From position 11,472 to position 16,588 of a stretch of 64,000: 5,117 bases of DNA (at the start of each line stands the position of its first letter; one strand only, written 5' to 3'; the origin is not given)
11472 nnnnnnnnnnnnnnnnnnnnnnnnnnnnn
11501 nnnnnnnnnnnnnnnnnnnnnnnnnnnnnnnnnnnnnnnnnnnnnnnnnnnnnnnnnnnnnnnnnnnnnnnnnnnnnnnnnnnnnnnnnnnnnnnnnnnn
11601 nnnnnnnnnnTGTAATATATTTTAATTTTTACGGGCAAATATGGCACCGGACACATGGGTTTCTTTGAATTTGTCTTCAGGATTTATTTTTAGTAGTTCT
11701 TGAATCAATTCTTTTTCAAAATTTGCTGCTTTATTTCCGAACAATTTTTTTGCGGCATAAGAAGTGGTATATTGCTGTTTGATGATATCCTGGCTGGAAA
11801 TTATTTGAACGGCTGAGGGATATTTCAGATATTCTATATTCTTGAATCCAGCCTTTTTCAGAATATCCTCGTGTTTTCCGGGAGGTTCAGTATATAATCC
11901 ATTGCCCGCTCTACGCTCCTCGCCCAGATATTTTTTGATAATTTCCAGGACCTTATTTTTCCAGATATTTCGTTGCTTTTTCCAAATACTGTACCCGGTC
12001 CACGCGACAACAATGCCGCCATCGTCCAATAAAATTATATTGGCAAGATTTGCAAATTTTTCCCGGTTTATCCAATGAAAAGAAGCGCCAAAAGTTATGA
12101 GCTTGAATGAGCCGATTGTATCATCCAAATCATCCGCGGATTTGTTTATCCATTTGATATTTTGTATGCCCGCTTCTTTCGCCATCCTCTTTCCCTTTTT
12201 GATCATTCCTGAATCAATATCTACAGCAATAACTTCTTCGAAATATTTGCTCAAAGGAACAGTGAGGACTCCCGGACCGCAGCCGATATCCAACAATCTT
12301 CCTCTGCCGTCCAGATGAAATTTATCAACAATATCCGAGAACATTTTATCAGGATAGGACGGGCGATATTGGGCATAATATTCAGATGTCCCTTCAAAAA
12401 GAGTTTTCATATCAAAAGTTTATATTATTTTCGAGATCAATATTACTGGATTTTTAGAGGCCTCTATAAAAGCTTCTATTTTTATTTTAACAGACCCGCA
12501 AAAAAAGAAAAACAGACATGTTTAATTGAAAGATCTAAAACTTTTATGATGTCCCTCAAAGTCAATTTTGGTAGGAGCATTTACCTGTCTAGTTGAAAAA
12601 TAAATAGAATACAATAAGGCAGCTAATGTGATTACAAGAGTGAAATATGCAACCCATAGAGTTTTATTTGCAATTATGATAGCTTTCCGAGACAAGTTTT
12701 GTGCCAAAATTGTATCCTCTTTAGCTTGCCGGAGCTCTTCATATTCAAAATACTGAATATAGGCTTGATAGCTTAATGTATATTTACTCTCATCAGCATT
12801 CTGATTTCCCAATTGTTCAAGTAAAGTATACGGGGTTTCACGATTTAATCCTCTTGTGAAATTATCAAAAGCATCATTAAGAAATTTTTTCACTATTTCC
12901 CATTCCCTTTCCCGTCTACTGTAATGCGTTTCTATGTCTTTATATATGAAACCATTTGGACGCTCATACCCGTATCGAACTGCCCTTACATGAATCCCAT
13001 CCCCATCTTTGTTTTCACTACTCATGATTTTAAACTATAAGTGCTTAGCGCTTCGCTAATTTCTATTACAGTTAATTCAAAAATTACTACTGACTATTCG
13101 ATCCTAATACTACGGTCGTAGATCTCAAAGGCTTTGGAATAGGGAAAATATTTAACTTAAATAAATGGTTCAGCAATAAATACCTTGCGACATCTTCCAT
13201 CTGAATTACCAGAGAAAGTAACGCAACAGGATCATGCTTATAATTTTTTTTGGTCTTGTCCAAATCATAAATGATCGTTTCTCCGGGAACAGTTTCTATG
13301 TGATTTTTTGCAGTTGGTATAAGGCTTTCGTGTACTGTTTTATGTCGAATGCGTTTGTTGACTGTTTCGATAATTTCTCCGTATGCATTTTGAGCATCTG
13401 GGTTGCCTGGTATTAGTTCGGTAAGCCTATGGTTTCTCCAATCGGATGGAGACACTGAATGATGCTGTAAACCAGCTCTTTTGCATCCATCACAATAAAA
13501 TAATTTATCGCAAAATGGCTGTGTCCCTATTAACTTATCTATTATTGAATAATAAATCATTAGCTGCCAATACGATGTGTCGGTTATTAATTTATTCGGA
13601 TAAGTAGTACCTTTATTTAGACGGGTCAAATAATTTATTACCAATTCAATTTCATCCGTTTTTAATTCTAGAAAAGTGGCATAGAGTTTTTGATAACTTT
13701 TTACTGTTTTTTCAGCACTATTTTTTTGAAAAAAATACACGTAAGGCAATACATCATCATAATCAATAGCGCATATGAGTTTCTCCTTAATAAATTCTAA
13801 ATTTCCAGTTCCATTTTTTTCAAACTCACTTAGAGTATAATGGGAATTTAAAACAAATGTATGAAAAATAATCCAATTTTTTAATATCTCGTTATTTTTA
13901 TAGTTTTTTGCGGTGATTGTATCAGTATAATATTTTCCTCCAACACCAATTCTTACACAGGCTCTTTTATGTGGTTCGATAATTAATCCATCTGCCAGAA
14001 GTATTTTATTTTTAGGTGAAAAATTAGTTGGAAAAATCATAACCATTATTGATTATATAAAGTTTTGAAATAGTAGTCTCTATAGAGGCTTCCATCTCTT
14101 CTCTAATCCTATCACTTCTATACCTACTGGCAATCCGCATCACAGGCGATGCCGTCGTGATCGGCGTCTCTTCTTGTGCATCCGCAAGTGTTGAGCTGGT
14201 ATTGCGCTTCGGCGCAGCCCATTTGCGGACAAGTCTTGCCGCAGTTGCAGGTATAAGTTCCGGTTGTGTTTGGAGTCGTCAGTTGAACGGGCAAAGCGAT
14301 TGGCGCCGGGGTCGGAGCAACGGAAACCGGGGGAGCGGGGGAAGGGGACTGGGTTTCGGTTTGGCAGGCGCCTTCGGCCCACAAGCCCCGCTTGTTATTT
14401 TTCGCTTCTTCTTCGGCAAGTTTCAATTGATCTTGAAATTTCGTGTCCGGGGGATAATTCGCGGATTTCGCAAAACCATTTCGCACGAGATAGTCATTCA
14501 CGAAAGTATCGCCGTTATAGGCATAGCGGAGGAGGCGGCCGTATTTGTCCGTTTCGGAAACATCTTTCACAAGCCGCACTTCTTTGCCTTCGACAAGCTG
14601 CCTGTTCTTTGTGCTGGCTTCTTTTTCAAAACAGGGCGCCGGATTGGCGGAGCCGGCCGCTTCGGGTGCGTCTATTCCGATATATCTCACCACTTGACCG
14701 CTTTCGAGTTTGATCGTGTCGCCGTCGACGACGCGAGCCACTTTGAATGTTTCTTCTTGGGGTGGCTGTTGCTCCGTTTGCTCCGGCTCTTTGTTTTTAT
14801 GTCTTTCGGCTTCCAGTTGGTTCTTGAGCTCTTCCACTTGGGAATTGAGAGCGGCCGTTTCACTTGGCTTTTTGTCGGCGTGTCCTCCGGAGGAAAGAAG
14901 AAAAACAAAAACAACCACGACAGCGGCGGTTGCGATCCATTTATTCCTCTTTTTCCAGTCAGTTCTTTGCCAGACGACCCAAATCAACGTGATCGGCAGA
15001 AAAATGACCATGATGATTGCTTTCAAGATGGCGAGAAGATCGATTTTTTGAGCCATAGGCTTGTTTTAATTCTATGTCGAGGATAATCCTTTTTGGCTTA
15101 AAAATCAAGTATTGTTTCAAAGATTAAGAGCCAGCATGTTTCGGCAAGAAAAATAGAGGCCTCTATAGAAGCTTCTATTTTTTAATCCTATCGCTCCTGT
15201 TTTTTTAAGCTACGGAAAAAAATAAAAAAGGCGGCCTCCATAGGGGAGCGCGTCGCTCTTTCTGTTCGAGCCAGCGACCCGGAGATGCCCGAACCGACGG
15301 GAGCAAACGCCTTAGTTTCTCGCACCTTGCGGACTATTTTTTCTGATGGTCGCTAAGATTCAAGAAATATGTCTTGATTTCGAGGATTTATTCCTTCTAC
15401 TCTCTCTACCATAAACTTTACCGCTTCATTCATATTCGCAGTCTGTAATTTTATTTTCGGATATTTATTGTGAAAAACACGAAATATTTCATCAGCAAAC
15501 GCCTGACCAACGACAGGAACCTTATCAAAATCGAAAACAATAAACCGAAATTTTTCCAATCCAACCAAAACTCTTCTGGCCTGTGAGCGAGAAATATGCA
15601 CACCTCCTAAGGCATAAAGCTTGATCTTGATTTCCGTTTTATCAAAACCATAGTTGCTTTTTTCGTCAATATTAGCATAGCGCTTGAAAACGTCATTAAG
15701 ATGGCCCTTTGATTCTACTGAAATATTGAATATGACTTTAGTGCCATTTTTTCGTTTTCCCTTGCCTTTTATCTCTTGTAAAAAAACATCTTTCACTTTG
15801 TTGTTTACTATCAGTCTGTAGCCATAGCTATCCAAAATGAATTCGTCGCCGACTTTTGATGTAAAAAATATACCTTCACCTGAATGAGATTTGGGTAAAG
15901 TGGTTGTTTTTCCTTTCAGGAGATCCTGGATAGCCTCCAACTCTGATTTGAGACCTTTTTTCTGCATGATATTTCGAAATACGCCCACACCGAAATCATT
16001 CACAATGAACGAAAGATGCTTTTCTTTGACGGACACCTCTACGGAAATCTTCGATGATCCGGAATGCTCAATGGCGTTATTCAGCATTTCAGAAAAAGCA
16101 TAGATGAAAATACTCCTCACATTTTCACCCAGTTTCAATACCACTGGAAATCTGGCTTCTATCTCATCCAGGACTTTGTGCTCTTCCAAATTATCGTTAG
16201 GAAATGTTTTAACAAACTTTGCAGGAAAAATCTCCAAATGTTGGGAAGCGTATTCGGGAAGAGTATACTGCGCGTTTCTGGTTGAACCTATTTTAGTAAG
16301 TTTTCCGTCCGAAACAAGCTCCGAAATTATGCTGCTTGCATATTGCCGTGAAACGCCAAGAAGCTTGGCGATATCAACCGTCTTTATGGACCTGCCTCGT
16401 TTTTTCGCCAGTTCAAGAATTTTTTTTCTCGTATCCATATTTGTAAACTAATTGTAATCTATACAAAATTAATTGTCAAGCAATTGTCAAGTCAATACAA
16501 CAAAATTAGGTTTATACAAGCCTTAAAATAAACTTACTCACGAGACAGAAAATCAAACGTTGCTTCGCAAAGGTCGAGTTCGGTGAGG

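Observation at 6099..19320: Seven-copy intergenic repeat family built from two adjacent perfect palindromes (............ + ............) followed by a T-run/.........(R)CTCCTG module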

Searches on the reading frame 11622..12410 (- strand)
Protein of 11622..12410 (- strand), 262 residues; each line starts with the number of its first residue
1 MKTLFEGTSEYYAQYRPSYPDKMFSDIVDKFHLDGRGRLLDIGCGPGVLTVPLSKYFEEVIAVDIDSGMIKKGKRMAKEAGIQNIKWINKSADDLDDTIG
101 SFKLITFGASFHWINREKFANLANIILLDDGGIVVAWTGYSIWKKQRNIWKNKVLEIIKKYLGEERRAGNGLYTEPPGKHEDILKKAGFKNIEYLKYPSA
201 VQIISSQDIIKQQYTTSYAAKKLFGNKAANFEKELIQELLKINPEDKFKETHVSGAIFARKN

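Call 8: search_protein_families(library=pfam, proteins=[window:11622-12410:-])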
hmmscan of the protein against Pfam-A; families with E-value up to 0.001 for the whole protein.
window:11622-12410:- (262 aa): 13 families
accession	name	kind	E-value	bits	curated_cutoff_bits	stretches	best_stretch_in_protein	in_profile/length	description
PF13649.12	Methyltransf_25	-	1.9e-15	57.8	27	1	40-121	2-84/97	Methyltransferase domain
PF08241.18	Methyltransf_11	-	1.3e-11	45.4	21.2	1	40-128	1-88/95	Methyltransferase domain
PF01209.24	Ubie_methyltran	-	2.2e-11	44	20.1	1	37-201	48-225/233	ubiE/COQ5 methyltransferase family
PF08242.18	Methyltransf_12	-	1.1e-09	39.3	30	1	40-125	1-88/98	Methyltransferase domain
PF13847.12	Methyltransf_31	-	1.5e-09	38.1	27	1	36-135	4-109/145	Methyltransferase domain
PF00398.26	RrnaAD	-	8.4e-09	35.3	24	1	22-90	17-83/263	Ribosomal RNA adenine dimethylase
PF13489.12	Methyltransf_23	-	3.1e-07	30.7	27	1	26-134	11-114/164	Methyltransferase domain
PF05958.17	tRNA_U5-meth_tr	-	4.7e-06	26.3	23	1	22-99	189-265/357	tRNA (Uracil-5-)-methyltransferase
PF05175.20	MTS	-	4.6e-05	23.5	23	1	32-92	28-90/170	Methyltransferase small domain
PF02353.26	CMAS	-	5.2e-05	23.1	27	1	26-146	53-174/273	Mycolic acid cyclopropane synthetase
PF01135.25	PCMT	-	0.00046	20.4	20.3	1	23-116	61-157/210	Protein-L-isoaspartate(D-aspartate) O-methyltransferase (PCMT)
PF06325.19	PrmA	-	0.00052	20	22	1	29-91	156-218/296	Ribosomal protein L11 methyltransferase (PrmA)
PF02390.23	Methyltransf_4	-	0.00067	19.6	24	0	39-96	5-65/173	Putative methyltransferase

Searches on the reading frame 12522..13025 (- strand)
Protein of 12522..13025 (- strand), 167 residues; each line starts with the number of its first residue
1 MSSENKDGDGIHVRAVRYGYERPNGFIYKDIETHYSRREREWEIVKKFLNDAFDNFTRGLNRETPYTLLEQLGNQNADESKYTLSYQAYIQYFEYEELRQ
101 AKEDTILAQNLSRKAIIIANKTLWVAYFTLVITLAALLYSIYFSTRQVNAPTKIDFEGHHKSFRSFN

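Call 8: search_protein_families(library=pfam, proteins=[window:12522-13025:-])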
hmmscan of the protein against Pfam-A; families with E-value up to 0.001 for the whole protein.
window:12522-13025:- (167 aa): 0 families

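Call 37: search_protein_families(library=pfam, proteins=[window:12522-13025:-], max_evalue=1)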
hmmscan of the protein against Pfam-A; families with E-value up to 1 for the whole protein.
window:12522-13025:- (167 aa): 1 family
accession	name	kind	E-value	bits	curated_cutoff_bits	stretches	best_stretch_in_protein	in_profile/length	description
PF22634.1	POL2_thumb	-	0.06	13.7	27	1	38-76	1-39/178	DNA polymerase epsilon catalytic subunit A, thumb domain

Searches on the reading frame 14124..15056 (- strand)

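Call 8: search_protein_families(library=pfam, proteins=[window:14124-15056:-])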
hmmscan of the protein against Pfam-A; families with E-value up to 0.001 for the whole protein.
window:14124-15056:- (310 aa): 2 families
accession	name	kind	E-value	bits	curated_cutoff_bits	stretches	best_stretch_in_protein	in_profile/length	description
PF00565.23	SNase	-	1.2e-20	74.4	21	1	123-227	2-106/107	Staphylococcal nuclease homologue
PF11893.13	DUF3413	-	0.00067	19.3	27.1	1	7-60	131-184/248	Domain of unknown function (DUF3413)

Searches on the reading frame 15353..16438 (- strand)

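Call 8: search_protein_families(library=pfam, proteins=[window:15353-16438:-])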
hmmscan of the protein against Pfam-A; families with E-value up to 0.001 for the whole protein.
window:15353-16438:- (361 aa): 5 families
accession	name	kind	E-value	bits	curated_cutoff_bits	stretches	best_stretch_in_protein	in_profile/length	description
PF14213.11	DUF4325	-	5.3e-13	48.9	23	1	286-341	1-64/64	STAS-like domain of unknown function (DUF4325)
PF22168.2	DIP2311-like_C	-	8.5e-06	26.4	27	1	17-60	19-62/63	Transcriptional regulator DIP2311-like, C-terminal domain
PF02518.31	HATPase_c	-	2.9e-05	24.9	26.4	1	113-211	8-93/111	Histidine kinase-, DNA gyrase B-, and HSP90-like ATPase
PF13412.12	HTH_24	-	4.8e-05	23.3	21.9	1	2-47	3-47/48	Winged helix-turn-helix DNA-binding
PF13581.12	HATPase_c_2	-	0.00012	22.6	27.4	1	113-201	34-113/127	Histidine kinase-like ATPase domain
